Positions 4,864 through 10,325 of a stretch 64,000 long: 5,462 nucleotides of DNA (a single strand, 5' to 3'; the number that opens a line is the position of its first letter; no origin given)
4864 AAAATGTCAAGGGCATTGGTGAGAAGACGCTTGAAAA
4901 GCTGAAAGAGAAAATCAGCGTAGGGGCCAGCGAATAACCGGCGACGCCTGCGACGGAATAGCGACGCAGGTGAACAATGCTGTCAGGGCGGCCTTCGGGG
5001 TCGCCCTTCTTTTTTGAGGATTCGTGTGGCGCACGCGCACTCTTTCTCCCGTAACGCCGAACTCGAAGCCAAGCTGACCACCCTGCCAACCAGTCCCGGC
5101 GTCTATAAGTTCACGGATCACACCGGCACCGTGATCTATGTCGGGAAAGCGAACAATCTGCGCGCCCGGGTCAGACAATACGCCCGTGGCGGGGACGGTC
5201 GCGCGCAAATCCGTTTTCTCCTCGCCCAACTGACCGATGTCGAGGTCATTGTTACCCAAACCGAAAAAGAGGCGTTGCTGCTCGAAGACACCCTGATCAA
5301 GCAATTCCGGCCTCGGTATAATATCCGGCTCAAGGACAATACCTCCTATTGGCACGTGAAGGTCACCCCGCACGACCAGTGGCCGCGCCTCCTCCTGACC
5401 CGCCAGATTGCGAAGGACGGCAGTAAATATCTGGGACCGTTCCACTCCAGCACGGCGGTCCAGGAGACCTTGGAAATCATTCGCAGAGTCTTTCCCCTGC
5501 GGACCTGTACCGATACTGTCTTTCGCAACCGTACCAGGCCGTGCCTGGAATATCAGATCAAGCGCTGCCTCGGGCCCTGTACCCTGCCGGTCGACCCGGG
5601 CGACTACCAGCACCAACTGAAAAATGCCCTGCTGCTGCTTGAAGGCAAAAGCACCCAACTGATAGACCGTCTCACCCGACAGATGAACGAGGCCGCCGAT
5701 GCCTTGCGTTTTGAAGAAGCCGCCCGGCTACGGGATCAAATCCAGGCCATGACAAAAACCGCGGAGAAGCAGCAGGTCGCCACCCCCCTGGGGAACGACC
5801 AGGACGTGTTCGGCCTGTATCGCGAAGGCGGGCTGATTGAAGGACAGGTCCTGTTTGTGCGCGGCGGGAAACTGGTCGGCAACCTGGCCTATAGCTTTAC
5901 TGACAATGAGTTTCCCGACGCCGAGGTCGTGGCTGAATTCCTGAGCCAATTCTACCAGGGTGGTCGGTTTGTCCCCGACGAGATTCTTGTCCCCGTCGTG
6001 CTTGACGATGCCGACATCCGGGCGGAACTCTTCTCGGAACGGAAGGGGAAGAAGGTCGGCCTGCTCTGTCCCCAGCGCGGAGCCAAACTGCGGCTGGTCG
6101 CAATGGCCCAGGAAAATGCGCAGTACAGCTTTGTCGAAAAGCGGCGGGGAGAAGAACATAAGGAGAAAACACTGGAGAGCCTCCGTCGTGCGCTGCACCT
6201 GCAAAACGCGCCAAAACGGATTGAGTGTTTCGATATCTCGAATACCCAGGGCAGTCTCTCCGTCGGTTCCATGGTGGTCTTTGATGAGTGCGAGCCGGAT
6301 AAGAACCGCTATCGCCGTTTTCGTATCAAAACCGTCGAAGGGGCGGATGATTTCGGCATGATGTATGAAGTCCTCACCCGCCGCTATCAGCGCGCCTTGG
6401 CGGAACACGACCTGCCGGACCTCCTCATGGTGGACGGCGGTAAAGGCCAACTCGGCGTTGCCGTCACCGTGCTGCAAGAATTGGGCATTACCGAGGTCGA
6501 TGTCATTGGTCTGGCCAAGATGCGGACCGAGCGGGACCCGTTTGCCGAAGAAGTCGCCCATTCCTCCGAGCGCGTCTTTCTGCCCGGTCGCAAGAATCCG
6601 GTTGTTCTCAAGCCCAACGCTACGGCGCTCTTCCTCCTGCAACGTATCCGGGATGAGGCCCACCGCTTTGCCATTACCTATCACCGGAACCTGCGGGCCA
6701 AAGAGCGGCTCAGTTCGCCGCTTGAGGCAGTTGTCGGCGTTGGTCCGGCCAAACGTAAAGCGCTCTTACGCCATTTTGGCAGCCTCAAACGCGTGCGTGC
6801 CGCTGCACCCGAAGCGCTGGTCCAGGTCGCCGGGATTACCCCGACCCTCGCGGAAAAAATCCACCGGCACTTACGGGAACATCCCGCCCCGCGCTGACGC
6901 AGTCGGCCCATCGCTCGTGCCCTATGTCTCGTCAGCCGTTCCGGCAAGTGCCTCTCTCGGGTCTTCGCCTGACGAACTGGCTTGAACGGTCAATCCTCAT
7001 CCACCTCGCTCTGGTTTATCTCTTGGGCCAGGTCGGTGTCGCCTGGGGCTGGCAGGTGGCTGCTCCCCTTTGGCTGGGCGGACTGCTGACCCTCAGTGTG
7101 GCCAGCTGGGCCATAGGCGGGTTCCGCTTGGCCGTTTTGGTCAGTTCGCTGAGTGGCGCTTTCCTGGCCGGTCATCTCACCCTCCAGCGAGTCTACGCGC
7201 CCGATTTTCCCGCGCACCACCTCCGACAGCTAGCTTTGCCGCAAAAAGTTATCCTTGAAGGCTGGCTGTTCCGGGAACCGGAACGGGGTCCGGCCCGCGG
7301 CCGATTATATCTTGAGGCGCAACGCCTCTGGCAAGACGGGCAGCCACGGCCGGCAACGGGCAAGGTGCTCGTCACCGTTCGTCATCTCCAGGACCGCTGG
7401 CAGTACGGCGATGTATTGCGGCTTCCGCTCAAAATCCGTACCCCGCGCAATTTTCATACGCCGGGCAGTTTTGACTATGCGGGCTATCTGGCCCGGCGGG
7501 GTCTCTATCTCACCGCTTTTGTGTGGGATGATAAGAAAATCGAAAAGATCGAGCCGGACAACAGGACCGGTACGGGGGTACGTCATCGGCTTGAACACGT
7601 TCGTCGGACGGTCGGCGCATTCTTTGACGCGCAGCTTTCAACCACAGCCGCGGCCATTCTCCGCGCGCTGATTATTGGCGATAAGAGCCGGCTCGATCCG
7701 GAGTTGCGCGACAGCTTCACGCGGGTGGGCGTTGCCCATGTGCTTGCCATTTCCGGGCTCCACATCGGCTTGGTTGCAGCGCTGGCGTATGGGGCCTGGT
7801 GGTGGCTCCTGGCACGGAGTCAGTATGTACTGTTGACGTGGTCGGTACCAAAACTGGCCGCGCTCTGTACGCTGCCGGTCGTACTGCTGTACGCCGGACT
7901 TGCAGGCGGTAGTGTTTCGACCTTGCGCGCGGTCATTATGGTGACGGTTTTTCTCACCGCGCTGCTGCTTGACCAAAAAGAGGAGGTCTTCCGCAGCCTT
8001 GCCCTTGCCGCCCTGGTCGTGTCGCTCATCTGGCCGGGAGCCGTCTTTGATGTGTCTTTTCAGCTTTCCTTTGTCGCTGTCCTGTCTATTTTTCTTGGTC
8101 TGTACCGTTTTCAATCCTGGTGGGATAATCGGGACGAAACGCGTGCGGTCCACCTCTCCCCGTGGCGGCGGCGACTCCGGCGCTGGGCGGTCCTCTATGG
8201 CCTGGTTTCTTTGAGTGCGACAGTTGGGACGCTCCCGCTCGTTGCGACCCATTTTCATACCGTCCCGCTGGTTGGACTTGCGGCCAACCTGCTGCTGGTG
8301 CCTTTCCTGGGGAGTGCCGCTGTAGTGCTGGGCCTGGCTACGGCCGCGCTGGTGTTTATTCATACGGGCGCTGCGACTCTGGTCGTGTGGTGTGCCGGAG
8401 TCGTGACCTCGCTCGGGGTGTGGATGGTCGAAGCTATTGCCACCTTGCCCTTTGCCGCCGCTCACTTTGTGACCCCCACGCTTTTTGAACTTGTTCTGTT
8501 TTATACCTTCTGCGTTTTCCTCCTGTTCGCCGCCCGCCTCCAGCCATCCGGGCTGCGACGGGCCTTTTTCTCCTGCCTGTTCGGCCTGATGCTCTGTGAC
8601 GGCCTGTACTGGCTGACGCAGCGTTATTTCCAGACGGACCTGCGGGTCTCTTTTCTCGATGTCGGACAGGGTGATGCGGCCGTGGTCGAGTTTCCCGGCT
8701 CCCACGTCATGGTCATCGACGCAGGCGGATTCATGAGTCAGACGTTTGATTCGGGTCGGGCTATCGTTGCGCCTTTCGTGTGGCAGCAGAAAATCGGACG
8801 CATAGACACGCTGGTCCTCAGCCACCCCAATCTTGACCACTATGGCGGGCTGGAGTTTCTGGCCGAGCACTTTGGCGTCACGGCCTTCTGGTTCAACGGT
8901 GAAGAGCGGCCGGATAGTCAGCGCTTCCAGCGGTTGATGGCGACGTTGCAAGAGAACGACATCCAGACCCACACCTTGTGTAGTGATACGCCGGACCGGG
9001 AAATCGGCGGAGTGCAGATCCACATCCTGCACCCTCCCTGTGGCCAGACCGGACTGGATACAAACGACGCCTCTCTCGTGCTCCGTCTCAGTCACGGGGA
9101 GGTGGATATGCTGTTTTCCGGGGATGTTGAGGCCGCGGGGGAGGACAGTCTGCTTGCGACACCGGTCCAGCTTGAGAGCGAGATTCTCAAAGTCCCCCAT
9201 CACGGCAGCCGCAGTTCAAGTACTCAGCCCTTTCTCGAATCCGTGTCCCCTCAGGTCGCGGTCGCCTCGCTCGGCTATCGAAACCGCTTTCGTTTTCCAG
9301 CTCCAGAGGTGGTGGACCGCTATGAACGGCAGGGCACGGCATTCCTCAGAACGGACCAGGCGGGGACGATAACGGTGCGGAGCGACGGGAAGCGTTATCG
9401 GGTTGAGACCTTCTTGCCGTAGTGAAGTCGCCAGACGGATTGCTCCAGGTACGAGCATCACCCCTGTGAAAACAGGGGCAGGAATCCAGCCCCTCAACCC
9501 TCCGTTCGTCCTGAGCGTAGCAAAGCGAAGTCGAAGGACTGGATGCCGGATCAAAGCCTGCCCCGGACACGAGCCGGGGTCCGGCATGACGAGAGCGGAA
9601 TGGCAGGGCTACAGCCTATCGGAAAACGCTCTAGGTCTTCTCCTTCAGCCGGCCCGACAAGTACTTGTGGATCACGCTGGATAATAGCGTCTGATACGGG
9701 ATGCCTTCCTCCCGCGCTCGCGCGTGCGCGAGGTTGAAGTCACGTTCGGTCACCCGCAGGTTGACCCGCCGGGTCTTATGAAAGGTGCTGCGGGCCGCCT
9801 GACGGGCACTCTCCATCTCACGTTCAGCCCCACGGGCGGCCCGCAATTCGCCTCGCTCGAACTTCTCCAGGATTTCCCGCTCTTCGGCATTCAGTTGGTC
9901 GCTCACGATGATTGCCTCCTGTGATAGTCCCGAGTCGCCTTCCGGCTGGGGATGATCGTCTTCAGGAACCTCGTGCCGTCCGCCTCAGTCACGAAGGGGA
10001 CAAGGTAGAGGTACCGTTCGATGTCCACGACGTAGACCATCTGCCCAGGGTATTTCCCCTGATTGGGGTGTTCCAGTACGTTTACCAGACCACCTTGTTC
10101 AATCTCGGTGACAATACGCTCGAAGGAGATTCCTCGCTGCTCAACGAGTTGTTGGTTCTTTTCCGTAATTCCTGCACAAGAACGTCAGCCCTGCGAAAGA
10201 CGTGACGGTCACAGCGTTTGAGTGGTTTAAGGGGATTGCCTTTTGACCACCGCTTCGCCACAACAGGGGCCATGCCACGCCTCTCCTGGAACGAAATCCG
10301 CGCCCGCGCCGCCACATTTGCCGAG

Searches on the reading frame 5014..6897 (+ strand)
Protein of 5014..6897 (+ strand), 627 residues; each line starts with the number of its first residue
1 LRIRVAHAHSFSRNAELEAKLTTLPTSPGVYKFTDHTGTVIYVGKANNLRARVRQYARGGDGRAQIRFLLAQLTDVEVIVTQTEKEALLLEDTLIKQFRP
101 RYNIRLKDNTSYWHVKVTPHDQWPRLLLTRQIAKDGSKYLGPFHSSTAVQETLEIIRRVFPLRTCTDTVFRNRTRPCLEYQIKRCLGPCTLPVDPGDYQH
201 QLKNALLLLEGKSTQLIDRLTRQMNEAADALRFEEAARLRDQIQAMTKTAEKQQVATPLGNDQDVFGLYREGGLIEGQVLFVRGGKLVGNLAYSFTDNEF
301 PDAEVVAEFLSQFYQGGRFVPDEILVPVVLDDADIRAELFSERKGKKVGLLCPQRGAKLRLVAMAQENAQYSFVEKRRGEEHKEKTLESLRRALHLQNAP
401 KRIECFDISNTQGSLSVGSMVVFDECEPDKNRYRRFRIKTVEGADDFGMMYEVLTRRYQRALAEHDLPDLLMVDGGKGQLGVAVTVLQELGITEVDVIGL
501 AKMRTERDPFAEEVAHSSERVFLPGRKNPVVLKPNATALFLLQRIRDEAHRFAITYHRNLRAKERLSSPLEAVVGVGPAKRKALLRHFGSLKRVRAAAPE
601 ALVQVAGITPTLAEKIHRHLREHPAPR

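Call 89: search_protein_families(library=pfam, proteins=[window:5014-6897:+], max_evalue=0.001)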
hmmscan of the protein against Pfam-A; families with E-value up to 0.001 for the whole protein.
window:5014-6897:+ (627 aa): 8 families
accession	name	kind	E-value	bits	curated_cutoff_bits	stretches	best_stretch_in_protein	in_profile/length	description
PF08459.17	UvrC_RNaseH_dom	-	2.8e-59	200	22.3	1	392-554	2-159/159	UvrC RNAse H endonuclease domain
PF22920.2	UvrC_RNaseH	-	8.8e-33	113.1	24.3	1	262-375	1-115/116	UvrC Ribonuclease H-like domain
PF02151.25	UVR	-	8.5e-11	41.7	21.5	1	215-245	2-32/36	UvrB/uvrC motif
PF01541.30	GIY-YIG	-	5.1e-10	40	22.6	1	28-103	2-78/78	GIY-YIG catalytic domain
PF14520.12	HHH_5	-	3.9e-09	37.3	27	1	570-622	4-57/57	Helix-hairpin-helix domain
PF12826.13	HHH_2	-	2e-06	28.3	27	1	576-622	11-57/64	Helix-hairpin-helix motif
PF24348.1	DUF7508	-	2.6e-05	24.7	26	1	21-72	15-64/79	Domain of unknown function (DUF7508)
PF00633.29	HHH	-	0.00035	20.7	24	0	590-618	1-29/30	Helix-hairpin-helix motif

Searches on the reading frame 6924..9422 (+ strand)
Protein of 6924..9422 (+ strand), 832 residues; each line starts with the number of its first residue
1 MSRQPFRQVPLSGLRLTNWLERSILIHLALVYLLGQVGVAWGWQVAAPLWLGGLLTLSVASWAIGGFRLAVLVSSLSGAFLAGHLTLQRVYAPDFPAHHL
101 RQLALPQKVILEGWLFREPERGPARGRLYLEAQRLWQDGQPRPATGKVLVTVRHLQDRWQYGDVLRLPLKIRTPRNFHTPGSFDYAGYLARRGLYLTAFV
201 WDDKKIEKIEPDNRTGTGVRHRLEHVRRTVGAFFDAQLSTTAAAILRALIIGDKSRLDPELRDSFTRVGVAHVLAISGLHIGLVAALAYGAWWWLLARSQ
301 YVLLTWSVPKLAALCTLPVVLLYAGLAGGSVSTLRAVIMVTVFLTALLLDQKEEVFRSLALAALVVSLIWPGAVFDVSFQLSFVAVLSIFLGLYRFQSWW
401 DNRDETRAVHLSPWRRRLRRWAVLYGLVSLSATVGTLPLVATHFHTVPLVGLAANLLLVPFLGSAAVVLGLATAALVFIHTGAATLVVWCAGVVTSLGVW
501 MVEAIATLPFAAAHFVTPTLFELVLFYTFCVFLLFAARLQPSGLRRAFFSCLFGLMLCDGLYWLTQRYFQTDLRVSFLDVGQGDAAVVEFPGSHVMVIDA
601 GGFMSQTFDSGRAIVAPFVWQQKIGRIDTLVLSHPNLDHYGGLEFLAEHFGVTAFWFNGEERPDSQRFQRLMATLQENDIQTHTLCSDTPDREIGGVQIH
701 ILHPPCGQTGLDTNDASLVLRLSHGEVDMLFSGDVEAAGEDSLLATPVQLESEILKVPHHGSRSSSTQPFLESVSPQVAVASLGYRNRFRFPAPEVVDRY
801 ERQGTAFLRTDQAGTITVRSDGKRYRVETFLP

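Call 17: find_related_loci(query=window:6924-9422:+, collection=genome_contigs, flank=10000)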
Query window:6924-9422:+ (832 aa) in genome_contigs; peptide patterns used: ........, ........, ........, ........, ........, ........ (x = any residue, [..] = any of these).
75 stretches matched a pattern; 12 encode a relative of the query (tblastn E <= 1e-3); 12 distinct loci.
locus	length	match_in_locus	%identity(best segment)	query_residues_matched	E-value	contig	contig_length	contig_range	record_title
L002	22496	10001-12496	89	1-832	0e+0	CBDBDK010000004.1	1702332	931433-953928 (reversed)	MAG: uncultured Candidatus Binatia bacterium isolate 2c216906-a703-41c5-82d5-ef5894461506 genome assembly, contig: conti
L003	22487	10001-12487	87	1-832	0e+0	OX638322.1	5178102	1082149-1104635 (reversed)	MAG: Candidatus Binatia bacterium isolate fc306077-a6e0-4751-8727-9b45b52cfb09 genome assembly, chromosome: 1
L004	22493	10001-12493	87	1-832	0e+0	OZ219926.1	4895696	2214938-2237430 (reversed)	MAG: Thermodesulfobacteriota bacterium isolate 21442c6b-cc68-4f82-8039-a5361455a999 genome assembly, chromosome: 3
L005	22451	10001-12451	88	16-832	0e+0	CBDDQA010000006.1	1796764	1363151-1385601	MAG: uncultured Candidatus Binatia bacterium isolate 6ae7d3f7-6f3a-412e-99ff-c928d72fc6b4 genome assembly, contig: conti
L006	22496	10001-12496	89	1-832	0e+0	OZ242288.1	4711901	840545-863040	MAG: uncultured Candidatus Binatia bacterium isolate 92a940bf-e797-4da1-8ec4-eab1d584ba41 genome assembly, chromosome: 1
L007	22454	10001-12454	88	22-832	0e+0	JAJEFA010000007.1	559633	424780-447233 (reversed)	MAG: Candidatus Binatia bacterium isolate p16x34bins.64 k141_318945, whole genome shotgun sequence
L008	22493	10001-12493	86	1-832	0e+0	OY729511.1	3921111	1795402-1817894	MAG: Candidatus Binatia bacterium isolate 9e32f69c-91e7-4ea3-9a30-d9bf58b5a9ec genome assembly, chromosome: 1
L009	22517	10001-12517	82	1-832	0e+0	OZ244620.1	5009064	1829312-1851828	MAG: uncultured Candidatus Binatia bacterium isolate a6e05b1d-2203-4d92-b789-b8e4a46226c9 genome assembly, chromosome: 1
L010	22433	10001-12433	54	19-829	0e+0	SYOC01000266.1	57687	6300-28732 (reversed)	MAG: Proteobacteria bacterium isolate F1-80-MAGs139 F1-80__c482867, whole genome shotgun sequence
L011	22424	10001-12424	85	22-832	0e+0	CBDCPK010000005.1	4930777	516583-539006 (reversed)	MAG: uncultured Candidatus Binatia bacterium isolate e85f1b99-d511-4c74-aca6-82eb56c94599 genome assembly, contig: chrom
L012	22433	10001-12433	88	22-832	0e+0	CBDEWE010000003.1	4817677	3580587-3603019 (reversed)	MAG: uncultured Candidatus Binatia bacterium isolate a8241130-b51f-4fa7-9d5c-c617c4ae5504 genome assembly, contig: conti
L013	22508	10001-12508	85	1-832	0e+0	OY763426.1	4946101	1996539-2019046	MAG: Candidatus Binatia bacterium isolate bff738c7-9683-4f94-b287-c2cb1e0b670a genome assembly, chromosome: 1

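Call 90: search_protein_families(library=pfam, proteins=[L013:13002-13307:-, L013:12730-13005:-], max_evalue=0.1)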
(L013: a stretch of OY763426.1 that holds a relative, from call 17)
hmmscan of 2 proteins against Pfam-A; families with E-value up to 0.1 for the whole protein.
L013:13002-13307:- (101 aa): 1 family
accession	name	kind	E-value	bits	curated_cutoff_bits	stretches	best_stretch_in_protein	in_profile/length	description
PF04365.19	BrnT_toxin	-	1e-05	26.1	34.5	1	13-93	1-75/77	Ribonuclease toxin, BrnT, of type II toxin-antitoxin system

L013:12730-13005:- (91 aa): 2 families
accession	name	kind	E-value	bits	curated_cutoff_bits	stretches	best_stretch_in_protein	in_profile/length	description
PF12441.14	CopG_antitoxin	-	0.0015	19.7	28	1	42-80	35-77/79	CopG antitoxin of type II toxin-antitoxin system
PF13801.11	Metal_resist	-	0.0075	16.9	29.2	1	3-42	40-79/125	Heavy-metal resistance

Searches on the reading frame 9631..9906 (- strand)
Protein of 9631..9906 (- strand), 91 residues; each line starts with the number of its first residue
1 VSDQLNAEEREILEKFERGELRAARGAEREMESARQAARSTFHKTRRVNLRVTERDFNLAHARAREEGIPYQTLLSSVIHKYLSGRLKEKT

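Call 5: search_protein_families(library=pfam, proteins=[window:9631-9906:-], max_evalue=0.01)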
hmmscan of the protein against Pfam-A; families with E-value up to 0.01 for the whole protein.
window:9631-9906:- (91 aa): 1 family
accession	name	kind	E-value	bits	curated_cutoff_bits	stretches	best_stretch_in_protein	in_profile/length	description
PF12441.14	CopG_antitoxin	-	0.0016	19.6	28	1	42-80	35-77/79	CopG antitoxin of type II toxin-antitoxin system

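Call 6: search_protein_families(library=padloc, proteins=[window:9631-9906:-], max_evalue=0.01)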
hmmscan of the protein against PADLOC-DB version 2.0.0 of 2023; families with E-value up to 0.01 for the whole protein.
window:9631-9906:- (91 aa): 0 families

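Call 25: search_protein_families(library=ncbifam, proteins=[window:9631-9906:-], max_evalue=0.1)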
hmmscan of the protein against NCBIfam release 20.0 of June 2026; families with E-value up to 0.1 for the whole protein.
window:9631-9906:- (91 aa): 0 families

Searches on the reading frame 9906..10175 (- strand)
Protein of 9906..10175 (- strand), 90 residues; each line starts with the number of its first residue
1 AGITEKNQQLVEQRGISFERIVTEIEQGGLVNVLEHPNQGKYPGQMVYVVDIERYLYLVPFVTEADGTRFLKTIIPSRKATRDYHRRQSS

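Call 90: search_protein_families(library=pfam, proteins=[window:9906-10175:-], max_evalue=0.1)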
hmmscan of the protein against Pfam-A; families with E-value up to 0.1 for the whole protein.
window:9906-10175:- (90 aa): 1 family
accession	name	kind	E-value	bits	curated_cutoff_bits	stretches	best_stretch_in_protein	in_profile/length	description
PF04365.19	BrnT_toxin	-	0.00066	20.4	34.5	1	5-82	4-75/77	Ribonuclease toxin, BrnT, of type II toxin-antitoxin system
